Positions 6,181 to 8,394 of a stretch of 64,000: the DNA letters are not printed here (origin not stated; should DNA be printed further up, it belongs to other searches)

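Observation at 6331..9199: Translationally coupled operon: small coiled-coil protein, HExxH peptidase with prion-like S/G/Y tract, and tandem nucleotidyltransferase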

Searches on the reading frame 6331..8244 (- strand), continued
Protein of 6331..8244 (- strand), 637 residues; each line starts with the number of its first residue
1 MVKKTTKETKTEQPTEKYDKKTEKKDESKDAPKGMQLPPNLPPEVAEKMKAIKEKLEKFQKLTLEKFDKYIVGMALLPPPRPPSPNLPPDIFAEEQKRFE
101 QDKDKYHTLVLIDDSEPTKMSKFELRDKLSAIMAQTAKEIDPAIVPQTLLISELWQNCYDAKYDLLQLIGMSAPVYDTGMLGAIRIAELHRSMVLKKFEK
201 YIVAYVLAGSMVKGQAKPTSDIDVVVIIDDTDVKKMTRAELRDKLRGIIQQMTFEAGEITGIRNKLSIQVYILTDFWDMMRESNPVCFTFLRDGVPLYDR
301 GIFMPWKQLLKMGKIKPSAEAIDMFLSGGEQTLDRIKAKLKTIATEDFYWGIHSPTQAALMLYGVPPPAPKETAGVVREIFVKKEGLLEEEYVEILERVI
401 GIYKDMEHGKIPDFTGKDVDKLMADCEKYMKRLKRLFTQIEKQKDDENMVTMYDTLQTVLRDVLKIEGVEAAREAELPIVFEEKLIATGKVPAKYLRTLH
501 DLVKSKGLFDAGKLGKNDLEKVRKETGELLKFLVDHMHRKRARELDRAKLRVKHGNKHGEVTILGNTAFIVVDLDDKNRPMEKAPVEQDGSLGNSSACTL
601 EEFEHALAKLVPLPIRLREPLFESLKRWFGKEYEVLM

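Call 9: find_homologous_proteins(query=window:6331-8244:-)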
Query window:6331-8244:- (637 aa): 3557 proteins with E <= 0.001 among 8000 candidates; the best 120 are listed.
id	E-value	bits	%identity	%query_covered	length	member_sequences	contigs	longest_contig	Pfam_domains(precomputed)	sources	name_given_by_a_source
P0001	0.0e+0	1420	100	100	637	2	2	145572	PF18765.8,PF01909.30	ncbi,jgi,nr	ncbi:hypothetical protein C4580_00495 [Candidatus Woesearchaeota archaeon]|nr:MAG: hypothetical prot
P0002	0.0e+0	1114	78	100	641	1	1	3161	PF18765.8,PF01909.30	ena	-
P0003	0.0e+0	1111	76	100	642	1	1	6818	PF18765.8,PF01909.30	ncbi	-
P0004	0.0e+0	1111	78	97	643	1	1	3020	PF18765.8,PF01909.30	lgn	-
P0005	0.0e+0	1103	80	95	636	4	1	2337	PF18765.8,PF01909.30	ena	-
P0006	0.0e+0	1053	73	100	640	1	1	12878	-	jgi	jgi:predicted nucleotidyltransferase/uncharacterized protein (UPF0332 family)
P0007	0.0e+0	1053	75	95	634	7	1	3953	-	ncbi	-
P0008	0.0e+0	1052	75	99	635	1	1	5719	PF18765.8,PF01909.30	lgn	-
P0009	0.0e+0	1050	73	100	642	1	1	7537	PF18765.8,PF01909.30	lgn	-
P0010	0.0e+0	1048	76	95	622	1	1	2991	PF18765.8,PF01909.30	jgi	jgi:predicted nucleotidyltransferase/uncharacterized protein (UPF0332 family)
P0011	0.0e+0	1047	73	99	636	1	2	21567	PF18765.8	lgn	-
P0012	0.0e+0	1047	74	94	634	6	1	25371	PF18765.8,PF01909.30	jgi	jgi:predicted nucleotidyltransferase/uncharacterized protein (UPF0332 family)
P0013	0.0e+0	1047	74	97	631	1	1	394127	PF18765.8,PF01909.30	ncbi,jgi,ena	-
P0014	0.0e+0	1046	74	97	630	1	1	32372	-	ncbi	-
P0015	0.0e+0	1045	74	100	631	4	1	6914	PF18765.8,PF01909.30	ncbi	-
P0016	0.0e+0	1044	76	94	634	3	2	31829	PF18765.8,PF01909.30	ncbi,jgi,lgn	-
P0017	0.0e+0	1041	75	94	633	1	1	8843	PF18765.8,PF01909.30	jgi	jgi:predicted nucleotidyltransferase/uncharacterized protein (UPF0332 family)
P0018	0.0e+0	1039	73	99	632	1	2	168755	PF18765.8,PF01909.30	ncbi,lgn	-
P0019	0.0e+0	1035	74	95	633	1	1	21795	PF18765.8,PF01909.30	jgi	jgi:predicted nucleotidyltransferase/uncharacterized protein (UPF0332 family)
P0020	0.0e+0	1033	74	95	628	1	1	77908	PF18765.8,PF01909.30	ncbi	ncbi:MAG: nucleotidyltransferase domain-containing protein [Candidatus Woesearchaeota archaeon]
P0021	0.0e+0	1031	75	94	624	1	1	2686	PF18765.8,PF01909.30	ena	-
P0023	0.0e+0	1029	75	95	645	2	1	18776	PF18765.8,PF01909.30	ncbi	-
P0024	0.0e+0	1021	72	97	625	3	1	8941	PF18765.8,PF01909.30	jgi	-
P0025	0.0e+0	1011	71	100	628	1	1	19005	PF18765.8,PF01909.30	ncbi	-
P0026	2.1e-296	1003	74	95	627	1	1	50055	PF18765.8,PF01909.30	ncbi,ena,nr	ncbi:MAG TPA: nucleotidyltransferase domain-containing protein [Candidatus Nanoarchaeia archaeon]|nr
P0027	1.4e-292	990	71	97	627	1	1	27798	PF18765.8,PF01909.30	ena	-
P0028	1.7e-287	973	70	95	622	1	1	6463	PF18765.8,PF01909.30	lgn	-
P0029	2.1e-287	973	70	97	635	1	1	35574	PF18765.8,PF01909.30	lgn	-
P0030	1.7e-285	967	68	100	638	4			PF18765.8,PF01909.30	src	-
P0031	1.3e-283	960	68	97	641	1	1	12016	PF18765.8,PF01909.30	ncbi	-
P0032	3.6e-283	959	69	97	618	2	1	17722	PF18765.8,PF01909.30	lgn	-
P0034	1.6e-279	947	67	99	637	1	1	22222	PF18765.8,PF01909.30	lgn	-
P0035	8.3e-279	945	66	100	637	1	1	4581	PF18765.8,PF01909.30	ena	-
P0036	3.3e-278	943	68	96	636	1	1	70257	PF18765.8,PF01909.30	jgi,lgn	-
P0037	6.6e-278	942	66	100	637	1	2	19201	PF18765.8,PF01909.30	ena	-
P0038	1.1e-277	941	65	100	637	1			PF18765.8,PF01909.30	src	-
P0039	8.9e-277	938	69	94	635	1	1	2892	PF18765.8,PF01909.30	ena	-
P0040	3.2e-274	929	65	100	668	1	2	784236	PF18765.8,PF01909.30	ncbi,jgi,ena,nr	ncbi:hypothetical protein COV18_05970 [Candidatus Woesearchaeota archaeon CG10_big_fil_rev_8_21_14_0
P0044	3.2e-269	913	67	94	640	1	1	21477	PF18765.8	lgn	-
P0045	5.8e-269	912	65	98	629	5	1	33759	PF18765.8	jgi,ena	-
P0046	3.2e-266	903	68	94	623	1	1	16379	PF18765.8,PF01909.30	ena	-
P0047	1.9e-263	894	66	94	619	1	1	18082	PF18765.8,PF01909.30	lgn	-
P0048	4.1e-263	893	66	94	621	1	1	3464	PF18765.8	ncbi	-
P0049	1.1e-262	891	65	97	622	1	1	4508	PF18765.8,PF01909.30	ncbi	-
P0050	1.4e-262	891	67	94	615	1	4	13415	PF18765.8,PF01909.30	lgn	-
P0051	1.5e-262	891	65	97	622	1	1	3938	PF18765.8,PF01909.30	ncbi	-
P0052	1.9e-262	891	66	95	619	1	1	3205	PF18765.8,PF01909.30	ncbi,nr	ncbi:nucleotidyltransferase domain-containing protein [Candidatus Woesearchaeota archaeon]|nr:nucleo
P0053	2.4e-262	890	67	94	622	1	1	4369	PF18765.8,PF01909.30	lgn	-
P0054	4.1e-262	889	67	94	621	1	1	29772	PF18765.8,PF01909.30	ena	-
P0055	4.6e-262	889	67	94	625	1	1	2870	PF18765.8,PF01909.30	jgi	-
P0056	5.8e-262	889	67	94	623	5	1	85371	PF18765.8,PF01909.30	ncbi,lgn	-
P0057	2.3e-261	887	66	96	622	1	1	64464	PF18765.8,PF01909.30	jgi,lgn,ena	-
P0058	3.4e-261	886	66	94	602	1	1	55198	PF18765.8,PF01909.30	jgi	jgi:uncharacterized protein (UPF0332 family)/predicted nucleotidyltransferase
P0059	6.9e-261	885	66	97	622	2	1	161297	PF18765.8,PF01909.30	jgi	jgi:uncharacterized protein (UPF0332 family)/predicted nucleotidyltransferase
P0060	1.3e-260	884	66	96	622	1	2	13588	PF18765.8,PF01909.30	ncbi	-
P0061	5.0e-260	883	66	97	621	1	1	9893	PF18765.8,PF01909.30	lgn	-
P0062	5.1e-260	883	66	94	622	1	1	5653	PF18765.8,PF01909.30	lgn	-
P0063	1.7e-259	881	64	94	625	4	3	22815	PF18765.8,PF01909.30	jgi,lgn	jgi:predicted nucleotidyltransferase/uncharacterized protein (UPF0332 family)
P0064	2.2e-259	880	66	94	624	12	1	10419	PF18765.8,PF01909.30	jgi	jgi:predicted nucleotidyltransferase/uncharacterized protein (UPF0332 family)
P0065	3.6e-259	880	67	94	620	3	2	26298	PF18765.8,PF01909.30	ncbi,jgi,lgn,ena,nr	ncbi:hypothetical protein B6U93_02860 [Candidatus Woesearchaeota archaeon ex4484_78]|nr:MAG: hypothe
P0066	2.8e-258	877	66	94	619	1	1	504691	PF18765.8,PF01909.30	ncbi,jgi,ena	-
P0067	1.0e-257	875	65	94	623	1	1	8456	PF18765.8,PF01909.30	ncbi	-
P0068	1.3e-257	875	66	94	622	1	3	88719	PF18765.8,PF01909.30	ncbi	ncbi:MAG: nucleotidyltransferase domain-containing protein [Candidatus Woesearchaeota archaeon]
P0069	3.7e-257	873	65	97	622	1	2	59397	PF18765.8,PF01909.30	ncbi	ncbi:MAG: nucleotidyltransferase domain-containing protein [Candidatus Woesearchaeota archaeon]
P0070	1.9e-256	871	65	94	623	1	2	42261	PF18765.8,PF01909.30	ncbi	-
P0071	3.3e-256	870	62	100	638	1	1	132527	PF18765.8,PF01909.30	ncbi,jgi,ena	-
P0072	4.6e-256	869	65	94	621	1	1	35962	PF18765.8,PF01909.30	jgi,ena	-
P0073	3.9e-255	866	64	94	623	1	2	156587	PF18765.8,PF01909.30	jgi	jgi:uncharacterized protein (UPF0332 family)/predicted nucleotidyltransferase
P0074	2.3e-254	864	65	94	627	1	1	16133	PF18765.8,PF01909.30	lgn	-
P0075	1.7e-253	861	64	94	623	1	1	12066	PF18765.8,PF01909.30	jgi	jgi:uncharacterized protein (UPF0332 family)/predicted nucleotidyltransferase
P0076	2.4e-253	861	64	95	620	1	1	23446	PF18765.8,PF01909.30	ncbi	-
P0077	3.3e-251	853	63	97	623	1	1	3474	PF18765.8,PF01909.30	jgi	jgi:uncharacterized protein (UPF0332 family)/predicted nucleotidyltransferase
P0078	2.0e-250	851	62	97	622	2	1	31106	PF18765.8,PF01909.30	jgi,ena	-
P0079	1.2e-249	848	62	94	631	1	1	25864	PF18765.8,PF01909.30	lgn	-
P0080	9.8e-243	825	61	95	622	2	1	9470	PF18765.8,PF01909.30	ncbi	-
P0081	6.4e-240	816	61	97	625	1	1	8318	PF18765.8,PF01909.30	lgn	-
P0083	2.0e-239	815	60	99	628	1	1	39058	PF18765.8,PF01909.30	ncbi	-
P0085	3.9e-238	810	61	95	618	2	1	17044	PF18765.8,PF01909.30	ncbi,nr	ncbi:nucleotidyltransferase domain-containing protein [Candidatus Woesearchaeota archaeon]|nr:nucleo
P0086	4.2e-238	810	59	97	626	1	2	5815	PF18765.8,PF01909.30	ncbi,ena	-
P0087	4.7e-238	810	61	95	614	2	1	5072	PF18765.8,PF01909.30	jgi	jgi:predicted nucleotidyltransferase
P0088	9.7e-238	809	58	99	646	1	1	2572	PF18765.8,PF01909.30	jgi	-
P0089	2.2e-237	808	61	93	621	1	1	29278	PF18765.8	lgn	-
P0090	3.9e-237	807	60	99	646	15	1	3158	PF18765.8,PF01909.30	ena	-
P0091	1.3e-236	805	59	97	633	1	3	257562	PF01909.30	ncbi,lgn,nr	ncbi:nucleotidyltransferase domain-containing protein [Candidatus Woesearchaeota archaeon]|nr:nucleo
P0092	2.5e-236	804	59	97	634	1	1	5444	PF01909.30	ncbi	-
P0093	2.8e-236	804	58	97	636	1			PF18765.8,PF01909.30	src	-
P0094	3.5e-236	804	60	94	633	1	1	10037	PF01909.30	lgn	-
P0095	4.1e-236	804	60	96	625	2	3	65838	PF18765.8,PF01909.30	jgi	-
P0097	1.3e-235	802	59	100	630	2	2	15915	PF18765.8,PF01909.30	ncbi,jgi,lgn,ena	-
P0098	1.5e-235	802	58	95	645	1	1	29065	PF18765.8,PF01909.30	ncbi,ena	ncbi:MAG: nucleotidyltransferase domain-containing protein [Nanoarchaeota archaeon]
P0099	1.6e-235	802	59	96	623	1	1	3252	PF18765.8,PF01909.30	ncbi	ncbi:MAG: nucleotidyltransferase domain-containing protein [Nanoarchaeota archaeon]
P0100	1.9e-235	801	58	97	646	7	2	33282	PF01909.30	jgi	-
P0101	2.0e-235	801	59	96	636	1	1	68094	PF25589.2,PF01909.30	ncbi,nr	ncbi:nucleotidyltransferase domain-containing protein [Candidatus Woesearchaeota archaeon]|nr:nucleo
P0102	2.5e-235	801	59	96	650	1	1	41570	PF18765.8,PF01909.30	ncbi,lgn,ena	-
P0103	3.5e-235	801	59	97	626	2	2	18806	PF01909.30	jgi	jgi:uncharacterized protein (UPF0332 family)/predicted nucleotidyltransferase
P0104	3.8e-235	800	58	98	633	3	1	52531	PF18765.8,PF01909.30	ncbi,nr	ncbi:MAG: nucleotidyltransferase domain-containing protein [Nanoarchaeota archaeon]|nr:nucleotidyltr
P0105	4.5e-235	800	59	94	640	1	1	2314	PF01909.30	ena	-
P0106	5.1e-235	800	58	99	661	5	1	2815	PF18765.8,PF01909.30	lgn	-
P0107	5.4e-235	800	58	97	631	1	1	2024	PF18765.8,PF01909.30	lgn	-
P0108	6.0e-235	800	59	94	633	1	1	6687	PF01909.30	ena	-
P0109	6.9e-235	800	61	95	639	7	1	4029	PF18765.8,PF01909.30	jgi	jgi:uncharacterized protein (UPF0332 family)/predicted nucleotidyltransferase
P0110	7.9e-235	799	60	94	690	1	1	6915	PF18765.8,PF01909.30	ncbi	-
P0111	8.4e-235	799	60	97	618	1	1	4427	PF01909.30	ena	-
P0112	1.2e-234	799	59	94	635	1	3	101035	PF18765.8,PF01909.30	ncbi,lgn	-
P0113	1.3e-234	799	59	97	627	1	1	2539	PF01909.30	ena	-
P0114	1.5e-234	798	58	97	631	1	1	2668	PF01909.30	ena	-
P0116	2.0e-234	798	60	94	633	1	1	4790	PF18765.8,PF01909.30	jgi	-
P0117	2.5e-234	798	57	97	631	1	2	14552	PF01909.30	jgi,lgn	-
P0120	3.4e-234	797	58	97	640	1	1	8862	PF01909.30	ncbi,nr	ncbi:nucleotidyltransferase domain-containing protein [Candidatus Woesearchaeota archaeon]|nr:nucleo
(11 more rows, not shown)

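Call 16: find_encoding_contigs(protein=P0040, flank=8000, max_places=2)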
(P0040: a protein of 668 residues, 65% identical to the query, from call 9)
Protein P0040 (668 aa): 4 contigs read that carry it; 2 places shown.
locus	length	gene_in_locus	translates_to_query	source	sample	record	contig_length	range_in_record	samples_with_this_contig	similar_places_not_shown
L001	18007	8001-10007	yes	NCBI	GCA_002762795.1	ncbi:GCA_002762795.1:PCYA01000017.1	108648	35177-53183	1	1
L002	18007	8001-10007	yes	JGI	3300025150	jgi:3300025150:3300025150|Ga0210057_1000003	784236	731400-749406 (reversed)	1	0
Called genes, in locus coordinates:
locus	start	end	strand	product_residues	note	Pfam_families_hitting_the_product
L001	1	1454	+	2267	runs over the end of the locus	-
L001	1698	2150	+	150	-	-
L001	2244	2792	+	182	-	PF22600:MTPAP-like_central (weak), PF01909:NTP_transf_2, PF18765:Polbeta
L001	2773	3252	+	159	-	PF05168:HEPN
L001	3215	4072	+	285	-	-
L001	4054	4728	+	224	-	-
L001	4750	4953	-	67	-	-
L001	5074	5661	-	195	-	PF04919:DUF655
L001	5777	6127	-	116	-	-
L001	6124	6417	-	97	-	PF01157:Ribosomal_L21e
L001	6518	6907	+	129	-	-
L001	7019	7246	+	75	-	-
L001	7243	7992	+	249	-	-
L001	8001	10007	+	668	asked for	PF01909:NTP_transf_2 (weak), PF18765:Polbeta (weak)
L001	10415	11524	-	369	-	PF01266:DAO (faint), PF07992:Pyr_redox_2, PF13738:Pyr_redox_3 (weak), PF00070:Pyr_redox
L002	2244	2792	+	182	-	PF22600:MTPAP-like_central (weak), PF01909:NTP_transf_2, PF18765:Polbeta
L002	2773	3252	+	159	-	PF05168:HEPN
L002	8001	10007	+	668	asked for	PF01909:NTP_transf_2 (weak), PF18765:Polbeta (weak)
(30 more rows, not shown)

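Call 17: find_encoding_contigs(protein=P0091, flank=8000, max_places=2)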
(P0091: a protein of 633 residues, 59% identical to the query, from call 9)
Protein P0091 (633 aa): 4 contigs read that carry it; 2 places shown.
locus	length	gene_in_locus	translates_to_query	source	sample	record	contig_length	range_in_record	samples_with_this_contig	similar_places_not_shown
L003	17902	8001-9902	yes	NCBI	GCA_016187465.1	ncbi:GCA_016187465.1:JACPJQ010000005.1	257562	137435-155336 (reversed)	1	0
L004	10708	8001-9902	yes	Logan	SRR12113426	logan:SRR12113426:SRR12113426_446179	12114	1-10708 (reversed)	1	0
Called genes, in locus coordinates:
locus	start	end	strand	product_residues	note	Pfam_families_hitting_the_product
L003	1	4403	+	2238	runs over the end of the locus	PF00041:fn3 (faint), PF16893:fn3_2 (faint), PF25814:fn3_SORL1 (faint)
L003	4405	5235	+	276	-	-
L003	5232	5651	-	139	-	-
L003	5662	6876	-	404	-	-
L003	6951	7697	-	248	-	-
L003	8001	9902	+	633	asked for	PF01909:NTP_transf_2 (weak)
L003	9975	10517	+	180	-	PF05005:Ocnus (faint)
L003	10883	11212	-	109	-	PF04014:MazE_antitoxin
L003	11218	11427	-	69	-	PF14076:DUF4258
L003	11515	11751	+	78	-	PF00571:CBS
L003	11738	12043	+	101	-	PF00571:CBS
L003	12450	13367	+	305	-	PF02729:OTCace_N, PF00185:OTCace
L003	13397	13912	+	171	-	PF01948:PyrI, PF02748:PyrI_C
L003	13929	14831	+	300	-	PF01180:DHO_dh, PF01207:Dus (weak)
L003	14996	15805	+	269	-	PF10418:DHODB_Fe-S_bind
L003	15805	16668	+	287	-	PF04542:Sigma70_r2, PF08281:Sigma70_r4_2, PF04545:Sigma70_r4 (weak)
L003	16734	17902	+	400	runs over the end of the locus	PF01979:Amidohydro_1, PF12890:DHOase, PF07969:Amidohydro_3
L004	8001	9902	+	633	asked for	PF01909:NTP_transf_2 (weak)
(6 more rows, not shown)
